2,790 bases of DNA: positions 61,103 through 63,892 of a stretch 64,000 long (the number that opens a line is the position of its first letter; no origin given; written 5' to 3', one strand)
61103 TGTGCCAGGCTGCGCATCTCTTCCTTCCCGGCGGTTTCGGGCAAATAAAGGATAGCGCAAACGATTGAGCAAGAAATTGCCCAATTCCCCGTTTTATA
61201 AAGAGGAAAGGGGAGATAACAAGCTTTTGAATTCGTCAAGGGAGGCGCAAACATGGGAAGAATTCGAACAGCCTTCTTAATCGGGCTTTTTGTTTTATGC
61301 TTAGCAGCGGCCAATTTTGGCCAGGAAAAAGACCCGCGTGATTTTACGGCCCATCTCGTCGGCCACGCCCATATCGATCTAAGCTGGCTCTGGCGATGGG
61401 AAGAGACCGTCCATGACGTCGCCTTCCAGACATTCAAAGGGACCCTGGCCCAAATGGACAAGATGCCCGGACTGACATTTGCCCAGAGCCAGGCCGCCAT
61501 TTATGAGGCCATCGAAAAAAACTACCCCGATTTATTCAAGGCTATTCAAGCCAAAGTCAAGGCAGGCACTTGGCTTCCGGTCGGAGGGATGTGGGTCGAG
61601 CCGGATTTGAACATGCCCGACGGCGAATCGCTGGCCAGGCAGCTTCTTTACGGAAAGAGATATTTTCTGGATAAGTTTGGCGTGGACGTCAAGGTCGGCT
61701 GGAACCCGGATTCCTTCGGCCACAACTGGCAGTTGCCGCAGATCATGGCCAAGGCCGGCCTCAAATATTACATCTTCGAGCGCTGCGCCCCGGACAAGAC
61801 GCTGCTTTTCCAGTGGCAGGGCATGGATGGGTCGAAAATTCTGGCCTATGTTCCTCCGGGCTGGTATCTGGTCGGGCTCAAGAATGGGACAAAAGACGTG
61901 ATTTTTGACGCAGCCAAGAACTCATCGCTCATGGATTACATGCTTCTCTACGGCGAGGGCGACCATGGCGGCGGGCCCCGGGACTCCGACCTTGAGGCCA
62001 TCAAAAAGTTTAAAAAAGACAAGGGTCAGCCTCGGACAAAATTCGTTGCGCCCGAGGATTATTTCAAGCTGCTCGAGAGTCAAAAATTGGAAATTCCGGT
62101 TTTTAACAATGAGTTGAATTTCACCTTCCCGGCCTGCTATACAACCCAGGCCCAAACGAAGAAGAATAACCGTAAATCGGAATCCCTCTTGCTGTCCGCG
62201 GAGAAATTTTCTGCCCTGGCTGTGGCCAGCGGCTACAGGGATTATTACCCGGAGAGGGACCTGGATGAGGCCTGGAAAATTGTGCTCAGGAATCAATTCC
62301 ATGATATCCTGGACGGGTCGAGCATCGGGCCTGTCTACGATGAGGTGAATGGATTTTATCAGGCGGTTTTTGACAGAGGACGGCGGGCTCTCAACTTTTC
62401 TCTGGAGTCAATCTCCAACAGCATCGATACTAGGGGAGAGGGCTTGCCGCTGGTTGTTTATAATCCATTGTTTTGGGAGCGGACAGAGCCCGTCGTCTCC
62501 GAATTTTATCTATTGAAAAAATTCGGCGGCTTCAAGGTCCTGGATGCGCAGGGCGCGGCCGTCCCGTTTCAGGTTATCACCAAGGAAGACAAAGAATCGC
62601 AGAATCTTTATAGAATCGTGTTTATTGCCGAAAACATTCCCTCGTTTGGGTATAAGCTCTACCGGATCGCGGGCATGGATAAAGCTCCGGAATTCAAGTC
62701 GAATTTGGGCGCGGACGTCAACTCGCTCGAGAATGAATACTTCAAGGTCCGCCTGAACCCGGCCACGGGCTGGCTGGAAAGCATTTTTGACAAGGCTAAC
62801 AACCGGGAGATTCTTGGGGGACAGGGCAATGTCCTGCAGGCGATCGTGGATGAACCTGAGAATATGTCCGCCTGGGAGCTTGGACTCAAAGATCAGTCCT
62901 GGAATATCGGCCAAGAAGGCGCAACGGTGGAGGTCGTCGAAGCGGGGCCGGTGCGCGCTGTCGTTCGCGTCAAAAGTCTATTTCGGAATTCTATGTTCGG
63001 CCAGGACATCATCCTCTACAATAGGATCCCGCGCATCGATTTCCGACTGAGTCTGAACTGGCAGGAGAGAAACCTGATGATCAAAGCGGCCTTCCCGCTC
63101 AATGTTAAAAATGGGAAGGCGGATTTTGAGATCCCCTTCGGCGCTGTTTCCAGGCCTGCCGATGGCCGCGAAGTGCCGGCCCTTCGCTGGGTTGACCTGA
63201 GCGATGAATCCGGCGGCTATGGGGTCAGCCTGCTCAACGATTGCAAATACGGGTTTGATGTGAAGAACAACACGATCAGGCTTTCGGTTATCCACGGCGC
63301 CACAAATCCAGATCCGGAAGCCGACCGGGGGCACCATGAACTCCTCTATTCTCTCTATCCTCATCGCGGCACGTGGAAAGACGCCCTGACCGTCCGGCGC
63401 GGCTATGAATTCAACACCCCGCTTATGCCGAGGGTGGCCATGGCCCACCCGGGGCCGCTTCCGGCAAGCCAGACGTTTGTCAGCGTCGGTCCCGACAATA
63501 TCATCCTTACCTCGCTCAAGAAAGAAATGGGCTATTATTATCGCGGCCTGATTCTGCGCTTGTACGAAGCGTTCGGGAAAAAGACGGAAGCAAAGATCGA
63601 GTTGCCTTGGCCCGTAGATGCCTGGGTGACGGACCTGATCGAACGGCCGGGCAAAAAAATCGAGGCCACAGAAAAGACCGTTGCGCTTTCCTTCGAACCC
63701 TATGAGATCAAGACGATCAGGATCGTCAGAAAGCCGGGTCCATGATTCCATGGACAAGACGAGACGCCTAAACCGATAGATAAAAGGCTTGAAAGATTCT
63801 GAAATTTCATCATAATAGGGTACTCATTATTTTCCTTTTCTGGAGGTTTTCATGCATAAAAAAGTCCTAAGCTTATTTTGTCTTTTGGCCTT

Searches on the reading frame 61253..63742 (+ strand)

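Call 87: search_protein_families(library=pfam, proteins=[window:61253-63742:+], max_evalue=0.00001)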
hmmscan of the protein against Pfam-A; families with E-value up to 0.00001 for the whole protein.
window:61253-63742:+ (830 aa): 4 families
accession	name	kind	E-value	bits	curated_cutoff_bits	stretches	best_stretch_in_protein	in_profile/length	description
PF01074.27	Glyco_hydro_38N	-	5.8e-67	226.4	25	1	32-280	1-265/270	Glycosyl hydrolases family 38 N-terminal domain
PF07748.19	Glyco_hydro_38C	-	2.3e-50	172.1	25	1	492-689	1-206/206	Glycosyl hydrolases family 38 C-terminal domain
PF09261.16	Alpha-mann_mid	-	5.8e-20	71.6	31.1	1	294-386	5-95/96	Alpha mannosidase middle domain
PF17677.7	Glyco_hydro38C2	-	3.6e-13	49.9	22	1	749-822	1-72/72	Glycosyl hydrolases family 38 C-terminal beta sandwich domain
